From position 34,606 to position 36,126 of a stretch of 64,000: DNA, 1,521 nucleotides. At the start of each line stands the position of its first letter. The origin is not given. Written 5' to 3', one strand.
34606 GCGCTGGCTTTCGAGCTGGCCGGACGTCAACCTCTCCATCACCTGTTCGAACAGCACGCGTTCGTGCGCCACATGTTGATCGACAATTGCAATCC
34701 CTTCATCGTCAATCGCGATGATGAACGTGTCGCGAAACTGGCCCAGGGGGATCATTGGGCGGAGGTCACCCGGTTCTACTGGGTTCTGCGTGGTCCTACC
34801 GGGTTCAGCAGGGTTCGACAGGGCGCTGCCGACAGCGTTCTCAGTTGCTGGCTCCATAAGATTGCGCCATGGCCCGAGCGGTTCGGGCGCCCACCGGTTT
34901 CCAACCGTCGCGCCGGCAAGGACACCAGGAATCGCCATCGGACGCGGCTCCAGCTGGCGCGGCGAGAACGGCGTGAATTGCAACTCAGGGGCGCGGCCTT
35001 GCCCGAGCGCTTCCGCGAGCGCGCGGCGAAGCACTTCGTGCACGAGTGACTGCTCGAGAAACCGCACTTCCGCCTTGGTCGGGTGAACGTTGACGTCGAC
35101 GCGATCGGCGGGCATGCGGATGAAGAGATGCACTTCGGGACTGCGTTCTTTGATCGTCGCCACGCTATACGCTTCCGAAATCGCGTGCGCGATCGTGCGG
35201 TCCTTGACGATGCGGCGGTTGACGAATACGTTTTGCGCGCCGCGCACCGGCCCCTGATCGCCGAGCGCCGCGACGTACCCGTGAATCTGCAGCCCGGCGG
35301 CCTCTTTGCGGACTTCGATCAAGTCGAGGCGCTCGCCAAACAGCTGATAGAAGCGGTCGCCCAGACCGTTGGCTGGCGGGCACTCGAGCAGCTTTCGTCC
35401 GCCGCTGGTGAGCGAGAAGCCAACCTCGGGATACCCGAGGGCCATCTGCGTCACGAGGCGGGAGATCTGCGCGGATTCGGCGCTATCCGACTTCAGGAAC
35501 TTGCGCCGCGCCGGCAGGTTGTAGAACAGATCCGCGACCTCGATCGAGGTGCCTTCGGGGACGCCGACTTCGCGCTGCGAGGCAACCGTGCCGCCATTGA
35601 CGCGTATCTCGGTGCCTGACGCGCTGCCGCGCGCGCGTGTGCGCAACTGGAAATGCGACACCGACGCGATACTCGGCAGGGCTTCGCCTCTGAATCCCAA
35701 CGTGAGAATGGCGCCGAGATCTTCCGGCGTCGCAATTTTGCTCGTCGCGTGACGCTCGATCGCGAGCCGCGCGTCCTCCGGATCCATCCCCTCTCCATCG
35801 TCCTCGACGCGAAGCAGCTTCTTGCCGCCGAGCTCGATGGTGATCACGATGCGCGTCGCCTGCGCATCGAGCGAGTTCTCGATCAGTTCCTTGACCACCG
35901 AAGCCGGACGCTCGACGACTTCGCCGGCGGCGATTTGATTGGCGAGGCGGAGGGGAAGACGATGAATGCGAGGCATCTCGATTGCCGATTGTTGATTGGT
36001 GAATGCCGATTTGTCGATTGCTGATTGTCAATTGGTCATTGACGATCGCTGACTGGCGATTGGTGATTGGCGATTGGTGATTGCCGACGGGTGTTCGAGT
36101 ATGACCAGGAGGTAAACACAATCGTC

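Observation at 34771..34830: The GGTTCT decamer array recurs inside the MutL interdomain linker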

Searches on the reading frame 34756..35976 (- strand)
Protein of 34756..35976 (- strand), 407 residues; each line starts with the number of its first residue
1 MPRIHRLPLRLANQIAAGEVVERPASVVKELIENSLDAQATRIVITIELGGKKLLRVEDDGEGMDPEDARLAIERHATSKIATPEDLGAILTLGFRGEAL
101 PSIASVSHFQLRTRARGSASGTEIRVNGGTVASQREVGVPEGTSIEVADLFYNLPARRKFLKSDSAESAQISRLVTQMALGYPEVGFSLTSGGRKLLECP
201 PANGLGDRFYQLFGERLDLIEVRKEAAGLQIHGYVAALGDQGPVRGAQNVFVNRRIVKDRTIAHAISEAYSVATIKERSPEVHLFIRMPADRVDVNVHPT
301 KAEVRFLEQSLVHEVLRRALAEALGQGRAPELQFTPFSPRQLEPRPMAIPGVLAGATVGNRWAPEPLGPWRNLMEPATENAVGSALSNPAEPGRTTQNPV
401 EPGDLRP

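Call 40: find_homologous_proteins(query=window:34756-35976:-, max_evalue=1e-80)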
Query window:34756-35976:- (407 aa): 6977 proteins with E <= 1e-80 among 8000 candidates; the best 120 are listed.
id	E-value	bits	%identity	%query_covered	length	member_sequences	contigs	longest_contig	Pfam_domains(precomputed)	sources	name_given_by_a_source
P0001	4.9e-244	827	94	100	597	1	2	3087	PF01119.26,PF08676.17,PF02518.32,PF13589.13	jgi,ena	jgi:DNA mismatch repair protein MutL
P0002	9.0e-244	827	94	100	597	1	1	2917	PF01119.26,PF08676.17,PF02518.32,PF13589.13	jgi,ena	-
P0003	1.6e-243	826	94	100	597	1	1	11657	PF01119.26,PF08676.17,PF02518.32,PF13589.13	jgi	-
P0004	8.1e-238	807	92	100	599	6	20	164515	PF01119.26,PF08676.17,PF02518.32,PF13589.13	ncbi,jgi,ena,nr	ncbi:MAG TPA: DNA mismatch repair endonuclease MutL [Vicinamibacterales bacterium]|jgi:DNA mismatch 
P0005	3.4e-237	805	93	98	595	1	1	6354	PF01119.26,PF08676.17,PF02518.32,PF13589.13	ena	-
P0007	1.0e-235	800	92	98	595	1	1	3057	PF01119.26,PF08676.17,PF02518.32,PF13589.13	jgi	jgi:DNA mismatch repair protein MutL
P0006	3.4e-235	798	91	99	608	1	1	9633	PF01119.26,PF08676.17,PF02518.32,PF13589.13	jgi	-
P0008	8.5e-235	797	90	100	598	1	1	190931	PF01119.26,PF08676.17,PF02518.32,PF13589.13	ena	-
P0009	3.8e-234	795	91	99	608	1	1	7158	PF01119.26,PF08676.17,PF02518.32,PF13589.13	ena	-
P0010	7.8e-234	794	89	100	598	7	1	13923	PF01119.26,PF08676.17,PF02518.32,PF13589.13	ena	-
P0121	1.2e-233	793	95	92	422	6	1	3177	PF01119.26,PF02518.32,PF13589.13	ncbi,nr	ncbi:MAG TPA: DNA mismatch repair endonuclease MutL, partial [Gemmatimonadaceae bacterium]|nr:DNA mi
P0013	2.7e-233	792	95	92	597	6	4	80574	PF01119.26,PF08676.17,PF02518.32,PF13589.13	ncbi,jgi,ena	jgi:DNA mismatch repair protein MutL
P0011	2.7e-233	792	90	100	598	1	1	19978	PF01119.26,PF08676.17,PF02518.32,PF13589.13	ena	-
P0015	3.6e-233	792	90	100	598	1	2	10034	PF01119.26,PF08676.17,PF02518.32,PF13589.13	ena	-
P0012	4.9e-233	791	90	99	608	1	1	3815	PF01119.26,PF08676.17,PF02518.32,PF13589.13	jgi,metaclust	metaclust:\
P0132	1.0e-217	741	85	98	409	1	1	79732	PF01119.26,PF02518.32,PF13589.13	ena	-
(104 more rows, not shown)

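Call 42: find_encoding_contigs(protein=P0132, flank=4000, max_places=3)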
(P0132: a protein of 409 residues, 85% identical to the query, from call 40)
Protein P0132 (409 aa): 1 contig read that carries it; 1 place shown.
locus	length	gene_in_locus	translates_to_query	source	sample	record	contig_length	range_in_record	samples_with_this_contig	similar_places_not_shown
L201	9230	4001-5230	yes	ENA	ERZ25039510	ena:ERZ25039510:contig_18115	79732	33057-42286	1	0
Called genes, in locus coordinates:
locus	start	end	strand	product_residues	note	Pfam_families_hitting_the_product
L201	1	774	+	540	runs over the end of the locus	PF02092:tRNA_synt_2f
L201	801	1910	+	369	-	PF01326:PPDK_N, PF00391:PEP-utilizers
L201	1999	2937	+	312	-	PF02896:PEP-utilizers_C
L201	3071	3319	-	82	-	-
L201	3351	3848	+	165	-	PF01544:CorA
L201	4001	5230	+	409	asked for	PF02518:HATPase_c, PF13589:HATPase_c_3, PF01119:DNA_mis_repair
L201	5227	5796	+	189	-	PF08676:MutL_C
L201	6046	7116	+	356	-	-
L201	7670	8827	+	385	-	PF07969:Amidohydro_3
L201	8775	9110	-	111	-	PF07238:PilZ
